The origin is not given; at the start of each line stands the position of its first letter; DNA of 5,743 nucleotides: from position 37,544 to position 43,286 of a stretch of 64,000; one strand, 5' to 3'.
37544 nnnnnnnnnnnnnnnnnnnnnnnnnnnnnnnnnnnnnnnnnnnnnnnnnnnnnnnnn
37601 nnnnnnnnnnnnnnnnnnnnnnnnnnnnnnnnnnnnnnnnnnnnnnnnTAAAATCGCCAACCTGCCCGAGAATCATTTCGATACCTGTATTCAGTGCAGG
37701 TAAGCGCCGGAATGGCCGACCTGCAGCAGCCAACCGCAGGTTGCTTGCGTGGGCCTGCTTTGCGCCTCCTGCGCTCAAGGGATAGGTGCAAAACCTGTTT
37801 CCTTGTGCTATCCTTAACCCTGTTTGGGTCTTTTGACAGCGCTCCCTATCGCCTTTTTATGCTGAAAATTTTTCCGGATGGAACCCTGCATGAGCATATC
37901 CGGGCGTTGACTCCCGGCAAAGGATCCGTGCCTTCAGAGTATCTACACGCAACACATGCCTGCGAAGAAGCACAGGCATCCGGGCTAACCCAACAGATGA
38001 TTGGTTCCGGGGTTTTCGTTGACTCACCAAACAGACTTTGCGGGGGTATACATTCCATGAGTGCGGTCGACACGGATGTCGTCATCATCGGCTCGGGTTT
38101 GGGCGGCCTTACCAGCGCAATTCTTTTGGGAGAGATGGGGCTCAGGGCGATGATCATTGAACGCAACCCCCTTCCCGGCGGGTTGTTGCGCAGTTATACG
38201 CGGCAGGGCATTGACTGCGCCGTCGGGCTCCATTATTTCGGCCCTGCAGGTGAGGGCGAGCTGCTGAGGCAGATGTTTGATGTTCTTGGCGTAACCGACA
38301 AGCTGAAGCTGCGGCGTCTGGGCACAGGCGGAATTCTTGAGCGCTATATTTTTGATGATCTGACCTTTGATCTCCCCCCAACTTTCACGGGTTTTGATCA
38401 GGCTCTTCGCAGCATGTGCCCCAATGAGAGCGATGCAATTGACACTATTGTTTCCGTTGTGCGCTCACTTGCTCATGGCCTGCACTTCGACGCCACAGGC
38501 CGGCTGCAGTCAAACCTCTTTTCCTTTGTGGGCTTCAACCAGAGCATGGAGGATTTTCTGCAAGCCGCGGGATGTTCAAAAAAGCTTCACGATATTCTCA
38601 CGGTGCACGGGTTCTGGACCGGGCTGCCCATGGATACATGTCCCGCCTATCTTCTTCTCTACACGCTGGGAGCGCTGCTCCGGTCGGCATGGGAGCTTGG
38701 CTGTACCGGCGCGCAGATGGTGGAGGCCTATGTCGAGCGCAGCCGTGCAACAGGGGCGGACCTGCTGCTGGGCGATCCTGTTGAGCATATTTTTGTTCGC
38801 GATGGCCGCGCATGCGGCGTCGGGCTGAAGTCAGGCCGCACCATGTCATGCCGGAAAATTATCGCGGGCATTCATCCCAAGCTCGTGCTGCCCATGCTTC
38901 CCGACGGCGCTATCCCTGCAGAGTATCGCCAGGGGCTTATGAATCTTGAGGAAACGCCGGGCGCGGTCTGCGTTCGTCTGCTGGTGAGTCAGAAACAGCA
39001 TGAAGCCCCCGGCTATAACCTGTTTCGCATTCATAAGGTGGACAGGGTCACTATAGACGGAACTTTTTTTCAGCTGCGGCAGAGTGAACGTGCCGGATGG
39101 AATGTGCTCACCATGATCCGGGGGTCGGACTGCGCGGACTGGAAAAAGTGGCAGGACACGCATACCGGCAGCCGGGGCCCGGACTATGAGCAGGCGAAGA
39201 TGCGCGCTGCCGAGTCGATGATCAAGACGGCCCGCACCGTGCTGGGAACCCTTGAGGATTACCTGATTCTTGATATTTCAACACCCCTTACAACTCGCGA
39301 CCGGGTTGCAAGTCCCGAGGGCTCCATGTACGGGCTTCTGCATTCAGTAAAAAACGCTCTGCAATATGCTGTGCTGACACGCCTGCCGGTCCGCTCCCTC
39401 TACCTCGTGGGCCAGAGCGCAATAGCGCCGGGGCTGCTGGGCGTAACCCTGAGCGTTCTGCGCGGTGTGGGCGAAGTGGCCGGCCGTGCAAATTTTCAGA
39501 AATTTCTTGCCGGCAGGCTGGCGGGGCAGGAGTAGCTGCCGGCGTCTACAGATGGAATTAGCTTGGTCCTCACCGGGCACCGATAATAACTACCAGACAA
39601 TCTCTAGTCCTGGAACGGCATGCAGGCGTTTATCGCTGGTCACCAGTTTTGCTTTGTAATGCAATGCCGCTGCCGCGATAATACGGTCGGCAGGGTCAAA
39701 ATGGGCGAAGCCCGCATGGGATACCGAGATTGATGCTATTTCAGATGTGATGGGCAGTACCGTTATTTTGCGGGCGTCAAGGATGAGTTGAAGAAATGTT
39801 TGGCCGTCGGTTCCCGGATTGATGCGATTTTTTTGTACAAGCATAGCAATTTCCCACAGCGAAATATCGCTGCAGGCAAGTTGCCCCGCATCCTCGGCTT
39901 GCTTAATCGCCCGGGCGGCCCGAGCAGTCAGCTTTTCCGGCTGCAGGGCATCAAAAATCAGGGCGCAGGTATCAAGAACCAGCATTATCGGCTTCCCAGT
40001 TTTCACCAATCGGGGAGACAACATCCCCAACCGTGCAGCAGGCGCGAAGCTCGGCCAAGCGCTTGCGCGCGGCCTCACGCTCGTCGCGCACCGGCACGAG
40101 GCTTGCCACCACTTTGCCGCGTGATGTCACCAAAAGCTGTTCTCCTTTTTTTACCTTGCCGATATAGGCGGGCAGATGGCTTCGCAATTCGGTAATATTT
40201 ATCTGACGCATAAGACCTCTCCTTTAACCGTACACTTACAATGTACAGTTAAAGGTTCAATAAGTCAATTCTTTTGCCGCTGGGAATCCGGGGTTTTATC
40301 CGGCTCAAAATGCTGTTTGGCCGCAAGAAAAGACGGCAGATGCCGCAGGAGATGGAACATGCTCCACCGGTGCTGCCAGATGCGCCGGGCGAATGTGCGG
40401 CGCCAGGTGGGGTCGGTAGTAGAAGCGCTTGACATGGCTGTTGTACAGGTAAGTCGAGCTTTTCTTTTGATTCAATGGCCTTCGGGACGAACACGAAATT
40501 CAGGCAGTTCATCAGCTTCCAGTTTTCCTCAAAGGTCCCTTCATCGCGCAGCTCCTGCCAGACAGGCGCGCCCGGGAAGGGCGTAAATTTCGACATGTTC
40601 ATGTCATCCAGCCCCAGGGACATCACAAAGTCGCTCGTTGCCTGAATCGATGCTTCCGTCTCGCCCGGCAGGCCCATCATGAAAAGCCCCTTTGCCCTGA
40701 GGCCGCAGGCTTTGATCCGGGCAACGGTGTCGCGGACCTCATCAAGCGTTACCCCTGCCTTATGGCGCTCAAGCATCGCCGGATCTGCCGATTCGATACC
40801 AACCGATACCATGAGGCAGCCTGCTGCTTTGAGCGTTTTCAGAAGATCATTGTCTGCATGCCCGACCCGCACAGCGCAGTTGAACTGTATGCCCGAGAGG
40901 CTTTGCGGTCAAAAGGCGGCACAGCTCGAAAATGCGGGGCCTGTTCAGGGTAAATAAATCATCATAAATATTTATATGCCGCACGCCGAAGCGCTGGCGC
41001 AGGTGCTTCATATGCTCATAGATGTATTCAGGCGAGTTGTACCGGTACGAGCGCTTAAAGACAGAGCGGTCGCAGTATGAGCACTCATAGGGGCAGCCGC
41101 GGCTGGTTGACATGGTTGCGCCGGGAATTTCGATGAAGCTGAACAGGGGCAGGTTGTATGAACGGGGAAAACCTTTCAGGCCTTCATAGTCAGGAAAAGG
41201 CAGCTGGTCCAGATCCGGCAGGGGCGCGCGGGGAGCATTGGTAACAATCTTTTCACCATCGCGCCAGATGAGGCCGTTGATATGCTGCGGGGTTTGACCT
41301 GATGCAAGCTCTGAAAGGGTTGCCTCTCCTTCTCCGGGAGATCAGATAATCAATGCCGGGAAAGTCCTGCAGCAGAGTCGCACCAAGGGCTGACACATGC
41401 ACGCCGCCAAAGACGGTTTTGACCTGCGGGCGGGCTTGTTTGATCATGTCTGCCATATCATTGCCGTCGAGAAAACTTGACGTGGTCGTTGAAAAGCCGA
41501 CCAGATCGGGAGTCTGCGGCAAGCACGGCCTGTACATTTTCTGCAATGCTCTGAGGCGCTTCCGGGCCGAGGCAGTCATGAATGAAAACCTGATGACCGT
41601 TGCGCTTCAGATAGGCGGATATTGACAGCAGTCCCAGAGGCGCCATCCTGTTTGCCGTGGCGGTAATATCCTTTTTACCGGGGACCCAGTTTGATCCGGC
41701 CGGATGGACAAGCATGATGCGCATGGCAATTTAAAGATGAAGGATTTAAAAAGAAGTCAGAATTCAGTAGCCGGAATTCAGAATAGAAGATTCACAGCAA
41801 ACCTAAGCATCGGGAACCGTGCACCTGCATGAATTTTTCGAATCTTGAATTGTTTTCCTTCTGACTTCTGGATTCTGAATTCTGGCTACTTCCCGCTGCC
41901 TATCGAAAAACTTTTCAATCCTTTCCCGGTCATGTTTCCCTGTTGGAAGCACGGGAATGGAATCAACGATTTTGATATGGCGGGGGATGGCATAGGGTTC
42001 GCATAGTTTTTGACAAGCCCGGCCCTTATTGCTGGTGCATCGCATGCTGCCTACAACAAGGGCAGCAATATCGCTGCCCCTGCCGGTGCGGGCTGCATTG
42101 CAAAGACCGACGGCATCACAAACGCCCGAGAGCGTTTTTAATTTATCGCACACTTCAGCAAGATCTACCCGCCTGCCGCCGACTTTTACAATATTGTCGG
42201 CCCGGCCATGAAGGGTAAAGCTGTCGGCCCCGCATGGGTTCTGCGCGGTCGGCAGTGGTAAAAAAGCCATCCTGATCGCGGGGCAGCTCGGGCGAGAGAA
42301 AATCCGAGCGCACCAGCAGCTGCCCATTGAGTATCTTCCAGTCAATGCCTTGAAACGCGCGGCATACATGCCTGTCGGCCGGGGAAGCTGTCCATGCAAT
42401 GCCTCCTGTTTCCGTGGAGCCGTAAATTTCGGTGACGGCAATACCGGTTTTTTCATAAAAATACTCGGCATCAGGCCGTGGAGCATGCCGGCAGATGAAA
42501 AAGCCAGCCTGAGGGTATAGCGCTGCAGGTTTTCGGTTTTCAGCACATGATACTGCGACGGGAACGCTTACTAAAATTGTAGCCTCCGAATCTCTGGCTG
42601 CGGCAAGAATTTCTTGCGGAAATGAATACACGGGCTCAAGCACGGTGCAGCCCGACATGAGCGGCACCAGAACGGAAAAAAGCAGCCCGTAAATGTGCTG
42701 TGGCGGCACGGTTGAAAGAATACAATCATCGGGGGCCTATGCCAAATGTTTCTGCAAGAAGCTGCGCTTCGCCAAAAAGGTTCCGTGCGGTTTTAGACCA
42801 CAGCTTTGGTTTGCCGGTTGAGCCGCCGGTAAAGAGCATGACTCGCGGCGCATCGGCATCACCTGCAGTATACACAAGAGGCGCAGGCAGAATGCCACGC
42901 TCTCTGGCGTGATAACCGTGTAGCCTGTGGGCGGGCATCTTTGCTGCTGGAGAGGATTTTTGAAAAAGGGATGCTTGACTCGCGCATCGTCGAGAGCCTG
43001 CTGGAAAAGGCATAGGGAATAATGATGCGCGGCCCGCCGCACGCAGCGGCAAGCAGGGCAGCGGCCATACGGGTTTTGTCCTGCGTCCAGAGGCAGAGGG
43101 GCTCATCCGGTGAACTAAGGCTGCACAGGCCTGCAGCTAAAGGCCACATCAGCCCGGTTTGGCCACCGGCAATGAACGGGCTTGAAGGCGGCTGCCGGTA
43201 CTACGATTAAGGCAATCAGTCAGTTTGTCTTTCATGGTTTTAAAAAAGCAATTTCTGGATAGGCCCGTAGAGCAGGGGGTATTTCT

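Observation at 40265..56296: Aryl-polyene/flexirubin-like lipid locus with no ketosynthase or ACP but with two B12-radical SAM enzymes, an ammonia-lyase and a FakA/FakB-like fusion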

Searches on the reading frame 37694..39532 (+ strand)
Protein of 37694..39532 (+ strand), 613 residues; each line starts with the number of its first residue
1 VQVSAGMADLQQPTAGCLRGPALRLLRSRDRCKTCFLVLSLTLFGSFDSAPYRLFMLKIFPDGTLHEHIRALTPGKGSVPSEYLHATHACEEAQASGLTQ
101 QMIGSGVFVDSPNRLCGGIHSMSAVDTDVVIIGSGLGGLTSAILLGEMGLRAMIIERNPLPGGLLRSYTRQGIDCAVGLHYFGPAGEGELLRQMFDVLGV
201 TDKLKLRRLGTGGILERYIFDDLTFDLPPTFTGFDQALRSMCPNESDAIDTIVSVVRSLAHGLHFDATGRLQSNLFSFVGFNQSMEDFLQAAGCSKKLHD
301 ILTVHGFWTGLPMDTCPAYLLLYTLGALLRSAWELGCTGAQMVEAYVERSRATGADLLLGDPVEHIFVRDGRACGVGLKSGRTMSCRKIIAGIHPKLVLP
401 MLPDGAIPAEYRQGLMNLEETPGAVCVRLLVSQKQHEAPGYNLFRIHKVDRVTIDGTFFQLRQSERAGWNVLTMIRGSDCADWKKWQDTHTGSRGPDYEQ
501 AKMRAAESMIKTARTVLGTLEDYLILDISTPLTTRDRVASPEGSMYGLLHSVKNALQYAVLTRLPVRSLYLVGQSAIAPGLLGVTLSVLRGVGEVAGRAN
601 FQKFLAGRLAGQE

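Call 11: search_protein_families(library=pfam, proteins=[window:37694-39532:+], max_evalue=0.01)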
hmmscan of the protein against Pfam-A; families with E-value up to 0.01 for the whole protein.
window:37694-39532:+ (613 aa): 9 families
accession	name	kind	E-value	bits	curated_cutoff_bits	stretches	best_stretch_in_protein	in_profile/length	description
PF13450.12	NAD_binding_8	-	4.6e-12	46.5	21.9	1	131-196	1-66/68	NAD(P)-binding Rossmann-like domain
PF01593.30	Amino_oxidase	-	3e-09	37.1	19.8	1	136-434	1-294/443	Flavin containing amine oxidoreductase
PF00890.30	FAD_binding_2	-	1.3e-07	31.7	20.4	1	128-196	1-66/414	FAD binding domain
PF12831.13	FAD_oxidored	-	6.5e-06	26.1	27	1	128-167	1-40/416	FAD dependent oxidoreductase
PF01494.25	FAD_binding_3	-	7.1e-06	25.9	22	1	126-158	1-33/349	FAD binding domain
PF01266.30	DAO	-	7.6e-06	26.1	27.9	1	128-402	1-213/353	FAD dependent oxidoreductase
PF01946.23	Thi4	-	7.2e-05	22.6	26.2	1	124-163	15-55/235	Thi4 family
PF07992.20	Pyr_redox_2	-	0.0061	16.5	26.1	1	128-158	2-33/291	Pyridine nucleotide-disulphide oxidoreductase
PF03486.20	HI0933_like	-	0.0063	16.4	50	0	128-162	2-36/244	HI0933-like protein Rossmann domain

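Call 34: search_protein_families(library=ncbifam, proteins=[window:38057-39532:+], max_evalue=0.001)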
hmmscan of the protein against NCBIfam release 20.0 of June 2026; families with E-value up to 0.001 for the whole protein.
window:38057-39532:+ (492 aa): 27 families (the best 25 are shown)
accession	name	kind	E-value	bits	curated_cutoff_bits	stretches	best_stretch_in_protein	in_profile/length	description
TIGR02733.1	desat_CrtD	equivalog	7.3e-20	71.1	549.7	2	223-467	236-481/492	C-3',4' desaturase CrtD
TIGR02730.1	carot_isom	equivalog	1.6e-14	53.6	586.9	2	7-130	2-124/493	carotenoid isomerase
NF045637.1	carotdesatCrtDProt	equivalog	1.6e-14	53.3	580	2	8-51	1-44/485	1-hydroxycarotenoid 3,4-desaturase CrtD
NF005560.0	PRK07233.1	equivalog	3e-11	42.8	252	1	7-91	2-84/435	hypothetical protein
TIGR02734.1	crtI_fam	subfamily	9.7e-10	37.7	238.1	1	8-57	1-50/504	phytoene desaturase family protein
NF058655.1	CrtID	equivalog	6.6e-09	35.1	640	1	8-58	1-51/478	bifunctional phytoene desaturase/3,4-desaturase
NF045689.1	BCarotKetCrtO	equivalog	1.9e-07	30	1000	0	5-42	3-40/563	beta-carotene ketolase CrtO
TIGR03467.1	HpnE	equivalog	2.5e-06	27.1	283.05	1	8-55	1-48/430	hydroxysqualene dehydroxylase HpnE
NF004829.0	PRK06183.1-3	subfamily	3.3e-06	26.1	390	1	2-38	5-41/520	bifunctional 3-(3-hydroxy-phenyl)propionate/3-hydroxycinnamic acid hydroxylase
NF009478.0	PRK12844.1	equivalog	5e-06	25.1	789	1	5-42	8-45/559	3-ketosteroid-delta-1-dehydrogenase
NF042421.1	hydcarot_desat_CrtD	equivalog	9.9e-06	24.3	500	1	8-62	4-58/487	1-hydroxycarotenoid 3,4-desaturase CrtD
NF005548.0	PRK07208.1-4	equivalog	2.2e-05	23.2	389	1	6-61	4-59/488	hypothetical protein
NF005545.0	PRK07208.1-1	equivalog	7.6e-05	21.3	451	1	4-61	6-64/504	hypothetical protein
NF006130.0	PRK08274.1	equivalog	0.0001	21.3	369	0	4-38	4-38/467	FAD-dependent tricarballylate dehydrogenase TcuA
TIGR00292.1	TIGR00292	equivalog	0.00013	21.3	148.3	1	4-42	20-58/254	sulfide-dependent adenosine diphosphate thiazole synthase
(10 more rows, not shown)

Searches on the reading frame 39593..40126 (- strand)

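Call 11: search_protein_families(library=pfam, proteins=[window:39593-40126:-], max_evalue=0.01)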
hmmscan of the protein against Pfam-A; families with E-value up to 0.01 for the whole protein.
window:39593-40126:- (178 aa): 2 families
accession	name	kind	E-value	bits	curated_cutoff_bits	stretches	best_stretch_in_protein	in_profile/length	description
PF01850.27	PIN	-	1.6e-14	55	23.6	1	50-173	2-119/120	PIN domain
PF10130.15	PIN_2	-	0.0043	17.7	22.4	1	80-169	31-116/133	PIN domain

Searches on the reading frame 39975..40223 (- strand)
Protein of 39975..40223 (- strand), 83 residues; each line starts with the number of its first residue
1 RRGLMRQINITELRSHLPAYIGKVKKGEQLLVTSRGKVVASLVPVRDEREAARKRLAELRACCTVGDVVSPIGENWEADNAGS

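Call 11: search_protein_families(library=pfam, proteins=[window:39975-40223:-], max_evalue=0.01)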
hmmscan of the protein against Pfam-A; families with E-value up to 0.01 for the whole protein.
window:39975-40223:- (83 aa): 1 family
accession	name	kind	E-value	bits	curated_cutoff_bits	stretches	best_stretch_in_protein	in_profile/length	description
PF02604.26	PhdYeFM_antitox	-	9.8e-10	38.5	29.8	1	5-47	1-44/74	Antitoxin Phd_YefM, type II toxin-antitoxin system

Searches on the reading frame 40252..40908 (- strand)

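Call 9: search_protein_families(library=pfam, proteins=[window:40252-40908:-], max_evalue=0.01)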
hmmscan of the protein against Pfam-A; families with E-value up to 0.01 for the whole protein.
window:40252-40908:- (219 aa): 1 family
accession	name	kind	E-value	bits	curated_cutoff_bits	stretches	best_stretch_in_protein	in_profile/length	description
PF04055.27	Radical_SAM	-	1.9e-11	44.9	29.5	1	15-94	86-165/166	Radical SAM superfamily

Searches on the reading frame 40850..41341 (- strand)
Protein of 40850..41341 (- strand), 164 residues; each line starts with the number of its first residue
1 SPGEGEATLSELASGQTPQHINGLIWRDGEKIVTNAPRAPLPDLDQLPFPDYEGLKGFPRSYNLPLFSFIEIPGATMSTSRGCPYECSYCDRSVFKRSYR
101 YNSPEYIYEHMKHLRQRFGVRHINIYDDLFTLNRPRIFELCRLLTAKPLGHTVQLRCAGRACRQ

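Call 9: search_protein_families(library=pfam, proteins=[window:40850-41341:-], max_evalue=0.01)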
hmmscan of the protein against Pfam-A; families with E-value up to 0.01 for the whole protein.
window:40850-41341:- (164 aa): 1 family
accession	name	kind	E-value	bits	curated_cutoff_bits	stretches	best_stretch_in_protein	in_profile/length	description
PF04055.27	Radical_SAM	-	1.3e-10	42.2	29.5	1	77-157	1-84/166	Radical SAM superfamily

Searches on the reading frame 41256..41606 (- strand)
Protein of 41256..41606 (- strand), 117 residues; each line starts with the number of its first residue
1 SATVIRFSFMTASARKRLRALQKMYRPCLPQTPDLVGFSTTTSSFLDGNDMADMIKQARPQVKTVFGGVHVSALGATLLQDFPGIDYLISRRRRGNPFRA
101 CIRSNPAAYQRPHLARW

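Call 9: search_protein_families(library=pfam, proteins=[window:41256-41606:-], max_evalue=0.01)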
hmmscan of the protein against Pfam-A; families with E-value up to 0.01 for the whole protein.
window:41256-41606:- (117 aa): 1 family
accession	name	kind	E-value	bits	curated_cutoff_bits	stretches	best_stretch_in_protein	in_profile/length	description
PF02310.24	B12-binding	-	2.3e-10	40.8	32.1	1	32-89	51-109/121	B12 binding domain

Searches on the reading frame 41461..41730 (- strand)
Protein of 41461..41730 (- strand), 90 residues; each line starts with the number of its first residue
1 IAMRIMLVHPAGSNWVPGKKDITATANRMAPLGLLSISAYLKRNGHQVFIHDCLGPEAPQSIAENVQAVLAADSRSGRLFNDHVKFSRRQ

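Call 9: search_protein_families(library=pfam, proteins=[window:41461-41730:-], max_evalue=0.01)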
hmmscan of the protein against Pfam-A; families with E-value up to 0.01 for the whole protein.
window:41461-41730:- (90 aa): 1 family
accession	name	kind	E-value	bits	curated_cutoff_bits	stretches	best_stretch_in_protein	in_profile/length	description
PF02310.24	B12-binding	-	0.0053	17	32.1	1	23-66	6-47/121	B12 binding domain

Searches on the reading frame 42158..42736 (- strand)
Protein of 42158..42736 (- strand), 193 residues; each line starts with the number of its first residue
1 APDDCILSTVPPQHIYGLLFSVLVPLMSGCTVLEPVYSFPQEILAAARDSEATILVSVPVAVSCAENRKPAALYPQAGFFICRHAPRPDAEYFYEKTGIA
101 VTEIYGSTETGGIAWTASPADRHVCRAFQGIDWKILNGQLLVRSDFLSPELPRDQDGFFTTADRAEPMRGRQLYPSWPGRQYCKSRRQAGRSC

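Call 9: search_protein_families(library=pfam, proteins=[window:42158-42736:-], max_evalue=0.01)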
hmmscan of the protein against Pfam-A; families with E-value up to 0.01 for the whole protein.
window:42158-42736:- (193 aa): 1 family
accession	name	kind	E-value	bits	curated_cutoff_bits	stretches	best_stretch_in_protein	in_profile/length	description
PF00501.34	AMP-binding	-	2e-12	47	29.9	1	2-137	204-357/384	AMP-binding enzyme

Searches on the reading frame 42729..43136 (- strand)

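Call 9: search_protein_families(library=pfam, proteins=[window:42729-43136:-], max_evalue=0.01)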
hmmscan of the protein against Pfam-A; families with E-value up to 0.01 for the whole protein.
window:42729-43136:- (136 aa): 1 family
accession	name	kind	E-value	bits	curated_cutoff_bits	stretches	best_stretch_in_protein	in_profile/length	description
PF00501.34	AMP-binding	-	0.00049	19.4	29.9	1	89-123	156-190/384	AMP-binding enzyme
